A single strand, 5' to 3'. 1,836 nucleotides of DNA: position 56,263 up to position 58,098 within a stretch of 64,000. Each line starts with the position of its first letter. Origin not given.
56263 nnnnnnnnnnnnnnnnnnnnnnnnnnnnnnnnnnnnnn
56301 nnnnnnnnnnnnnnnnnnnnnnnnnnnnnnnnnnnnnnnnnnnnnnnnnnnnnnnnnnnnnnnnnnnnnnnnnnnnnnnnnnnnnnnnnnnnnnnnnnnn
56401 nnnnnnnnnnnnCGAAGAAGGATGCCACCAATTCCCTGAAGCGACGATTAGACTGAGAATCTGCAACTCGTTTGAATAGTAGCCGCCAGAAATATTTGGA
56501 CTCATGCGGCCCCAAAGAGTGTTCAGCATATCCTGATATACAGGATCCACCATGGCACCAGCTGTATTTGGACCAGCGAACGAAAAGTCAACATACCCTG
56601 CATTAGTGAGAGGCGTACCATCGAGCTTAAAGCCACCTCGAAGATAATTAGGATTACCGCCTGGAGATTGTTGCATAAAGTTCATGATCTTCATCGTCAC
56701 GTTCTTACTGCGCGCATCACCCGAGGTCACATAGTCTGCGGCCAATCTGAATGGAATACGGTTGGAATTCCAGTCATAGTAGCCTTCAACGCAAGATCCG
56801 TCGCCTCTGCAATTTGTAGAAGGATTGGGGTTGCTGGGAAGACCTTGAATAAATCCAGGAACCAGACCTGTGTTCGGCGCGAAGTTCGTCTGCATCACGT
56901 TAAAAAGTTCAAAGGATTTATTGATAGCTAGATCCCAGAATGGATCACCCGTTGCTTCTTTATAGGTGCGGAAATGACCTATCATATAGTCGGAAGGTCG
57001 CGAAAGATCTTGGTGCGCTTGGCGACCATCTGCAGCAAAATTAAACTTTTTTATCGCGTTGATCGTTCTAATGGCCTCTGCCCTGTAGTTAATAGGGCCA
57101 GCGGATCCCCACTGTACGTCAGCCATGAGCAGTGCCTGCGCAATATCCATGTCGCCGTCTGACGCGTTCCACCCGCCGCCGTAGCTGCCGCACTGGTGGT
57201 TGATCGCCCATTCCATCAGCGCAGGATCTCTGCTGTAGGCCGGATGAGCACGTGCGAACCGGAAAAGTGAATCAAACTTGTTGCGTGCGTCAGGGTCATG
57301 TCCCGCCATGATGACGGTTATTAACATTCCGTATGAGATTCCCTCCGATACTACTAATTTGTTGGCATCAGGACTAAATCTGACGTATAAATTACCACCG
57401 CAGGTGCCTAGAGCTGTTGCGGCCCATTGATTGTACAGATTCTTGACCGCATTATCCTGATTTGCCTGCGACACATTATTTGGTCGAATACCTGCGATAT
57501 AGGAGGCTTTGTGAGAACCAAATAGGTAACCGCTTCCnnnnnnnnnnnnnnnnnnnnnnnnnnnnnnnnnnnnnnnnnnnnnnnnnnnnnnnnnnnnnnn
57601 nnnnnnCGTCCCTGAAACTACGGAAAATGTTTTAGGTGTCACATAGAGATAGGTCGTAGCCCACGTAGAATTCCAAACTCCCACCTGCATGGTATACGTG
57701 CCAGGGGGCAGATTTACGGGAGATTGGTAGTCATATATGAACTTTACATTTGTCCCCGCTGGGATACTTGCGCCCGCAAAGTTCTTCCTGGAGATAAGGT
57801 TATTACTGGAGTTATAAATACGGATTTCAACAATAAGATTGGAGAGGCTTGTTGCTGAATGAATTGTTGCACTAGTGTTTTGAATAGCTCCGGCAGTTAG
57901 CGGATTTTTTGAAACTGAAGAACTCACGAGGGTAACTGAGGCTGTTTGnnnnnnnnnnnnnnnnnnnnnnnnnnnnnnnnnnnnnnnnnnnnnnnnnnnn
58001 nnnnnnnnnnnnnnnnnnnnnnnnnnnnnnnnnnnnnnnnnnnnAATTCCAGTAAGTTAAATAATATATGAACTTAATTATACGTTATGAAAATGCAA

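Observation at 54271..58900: Secreted 1257-aa enzyme combining GH8 and GH12 endoglucanase domains, FN3 and CBM-like repeats, co-oriented upstream of the Cgs-like gene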

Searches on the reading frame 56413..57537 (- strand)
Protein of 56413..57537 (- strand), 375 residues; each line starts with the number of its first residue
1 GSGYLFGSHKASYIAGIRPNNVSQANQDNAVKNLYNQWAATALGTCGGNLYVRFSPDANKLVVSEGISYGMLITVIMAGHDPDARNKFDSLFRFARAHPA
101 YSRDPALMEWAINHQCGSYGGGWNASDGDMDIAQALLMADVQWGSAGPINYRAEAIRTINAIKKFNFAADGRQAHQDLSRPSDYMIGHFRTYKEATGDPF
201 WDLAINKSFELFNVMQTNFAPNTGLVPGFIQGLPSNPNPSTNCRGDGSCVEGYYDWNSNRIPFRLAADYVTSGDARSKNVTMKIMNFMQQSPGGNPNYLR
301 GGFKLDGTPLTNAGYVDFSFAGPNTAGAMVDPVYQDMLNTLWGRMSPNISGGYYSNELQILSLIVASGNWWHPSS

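Call 8: search_solved_structures(query=window:56413-57537:-, max_evalue=0.01, show_alignments=3)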
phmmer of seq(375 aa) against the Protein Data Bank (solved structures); distinct sequences matched with E-value up to 0.01: 16.
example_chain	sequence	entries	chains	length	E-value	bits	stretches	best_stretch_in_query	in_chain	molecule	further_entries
5xd0_A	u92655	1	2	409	2.1e-68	234.4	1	8-371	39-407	Glucanase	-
1v5c_A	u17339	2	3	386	7.1e-58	199.8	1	11-373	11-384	chitosanase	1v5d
7cju_A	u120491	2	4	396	7.6e-58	199.7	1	11-373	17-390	Glucanase | chitosanase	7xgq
1cem_A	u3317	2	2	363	1.2e-26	97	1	30-374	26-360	CELLULASE CELA (1,4-BETA-D-GLUCAN-GLUCANOHYDROLASE) | endoglucanase A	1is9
1kwf_A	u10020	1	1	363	3e-25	92.4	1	30-374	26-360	Endoglucanase A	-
6g00_A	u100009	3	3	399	1.7e-09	40.5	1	49-160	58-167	Glycoside hydrolase family 8 domain protein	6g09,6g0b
6g0n_A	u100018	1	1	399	1.7e-09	40.5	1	49-160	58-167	Glycoside hydrolase family 8 domain protein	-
22gt_A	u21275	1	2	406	1.7e-08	37.3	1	57-370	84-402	cellulase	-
1xwt_A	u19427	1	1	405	3.8e-08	36.1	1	44-370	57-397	endo-1,4-beta-xylanase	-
1h12_A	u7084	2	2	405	1.6e-07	34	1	44-370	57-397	ENDO-1,4-BETA-XYLANASE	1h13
1xw2_A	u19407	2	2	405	4.2e-07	32.6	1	44-370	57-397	Endo-1,4-beta-Xylanase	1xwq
1h14_A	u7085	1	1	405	8.3e-07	31.7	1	44-370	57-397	ENDO-1,4-BETA-XYLANASE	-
2a8z_A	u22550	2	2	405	1.5e-06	30.8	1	44-370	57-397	endo-1,4-beta-xylanase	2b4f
6shy_A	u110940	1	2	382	0.00011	24.7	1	59-163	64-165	Reducing-end xylose-releasing exo-oligoxylanase Rex8A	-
6srd_A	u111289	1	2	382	0.00011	24.7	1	59-163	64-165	Reducing-end xylose-releasing exo-oligoxylanase Rex8A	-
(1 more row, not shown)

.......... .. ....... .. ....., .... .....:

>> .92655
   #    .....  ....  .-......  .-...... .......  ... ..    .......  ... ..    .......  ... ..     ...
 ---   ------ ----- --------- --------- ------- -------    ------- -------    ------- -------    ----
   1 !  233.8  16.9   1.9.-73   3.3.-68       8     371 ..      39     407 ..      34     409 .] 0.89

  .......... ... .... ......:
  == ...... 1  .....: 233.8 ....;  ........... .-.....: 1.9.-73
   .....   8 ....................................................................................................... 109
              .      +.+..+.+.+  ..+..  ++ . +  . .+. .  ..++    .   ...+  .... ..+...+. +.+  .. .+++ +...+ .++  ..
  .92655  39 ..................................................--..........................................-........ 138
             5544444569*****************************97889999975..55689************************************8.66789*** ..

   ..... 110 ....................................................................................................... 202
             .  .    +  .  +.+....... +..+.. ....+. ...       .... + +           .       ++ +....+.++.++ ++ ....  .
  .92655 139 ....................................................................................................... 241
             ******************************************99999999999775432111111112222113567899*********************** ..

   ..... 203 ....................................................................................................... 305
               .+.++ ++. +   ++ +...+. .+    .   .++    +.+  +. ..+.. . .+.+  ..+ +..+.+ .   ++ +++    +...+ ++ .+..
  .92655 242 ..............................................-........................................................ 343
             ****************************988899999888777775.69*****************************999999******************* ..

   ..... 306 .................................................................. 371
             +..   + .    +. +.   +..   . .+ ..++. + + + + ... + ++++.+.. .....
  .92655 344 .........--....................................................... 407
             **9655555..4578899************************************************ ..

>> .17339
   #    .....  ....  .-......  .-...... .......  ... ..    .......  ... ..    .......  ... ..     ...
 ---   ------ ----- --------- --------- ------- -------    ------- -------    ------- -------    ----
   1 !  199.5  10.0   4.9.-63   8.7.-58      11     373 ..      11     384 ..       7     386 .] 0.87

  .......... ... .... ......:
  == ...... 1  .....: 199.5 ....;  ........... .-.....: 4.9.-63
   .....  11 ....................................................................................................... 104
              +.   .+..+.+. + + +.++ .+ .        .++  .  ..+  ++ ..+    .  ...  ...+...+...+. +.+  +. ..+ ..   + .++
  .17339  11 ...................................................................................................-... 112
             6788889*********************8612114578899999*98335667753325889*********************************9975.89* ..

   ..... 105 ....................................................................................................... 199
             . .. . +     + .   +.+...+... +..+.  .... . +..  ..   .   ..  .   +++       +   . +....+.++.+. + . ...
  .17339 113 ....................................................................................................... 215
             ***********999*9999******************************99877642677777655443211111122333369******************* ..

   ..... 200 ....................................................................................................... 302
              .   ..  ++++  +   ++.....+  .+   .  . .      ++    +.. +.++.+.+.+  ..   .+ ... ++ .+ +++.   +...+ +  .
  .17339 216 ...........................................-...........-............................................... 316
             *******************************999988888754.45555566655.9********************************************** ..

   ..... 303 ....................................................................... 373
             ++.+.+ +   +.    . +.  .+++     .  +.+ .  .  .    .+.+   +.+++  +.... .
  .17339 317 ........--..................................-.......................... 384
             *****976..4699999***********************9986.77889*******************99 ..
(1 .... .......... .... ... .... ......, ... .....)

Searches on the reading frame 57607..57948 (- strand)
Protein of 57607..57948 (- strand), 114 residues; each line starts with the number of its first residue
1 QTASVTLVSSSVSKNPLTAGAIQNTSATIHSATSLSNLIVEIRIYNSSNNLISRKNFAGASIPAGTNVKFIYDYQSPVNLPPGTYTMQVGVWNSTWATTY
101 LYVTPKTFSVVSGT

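Call 6: search_protein_families(library=pfam, proteins=[window:57607-57948:-], max_evalue=10)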
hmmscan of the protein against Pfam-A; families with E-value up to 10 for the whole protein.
seq(114 aa): 2 families
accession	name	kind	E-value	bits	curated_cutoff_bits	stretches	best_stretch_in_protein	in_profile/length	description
PF14524.12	Wzt_C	-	2.9e-06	27.8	30.4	1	24-92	35-106/143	Wzt C-terminal domain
PF02221.20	E1_DerP2_DerF2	-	0.14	12.9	22.7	1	61-94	86-119/133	ML domain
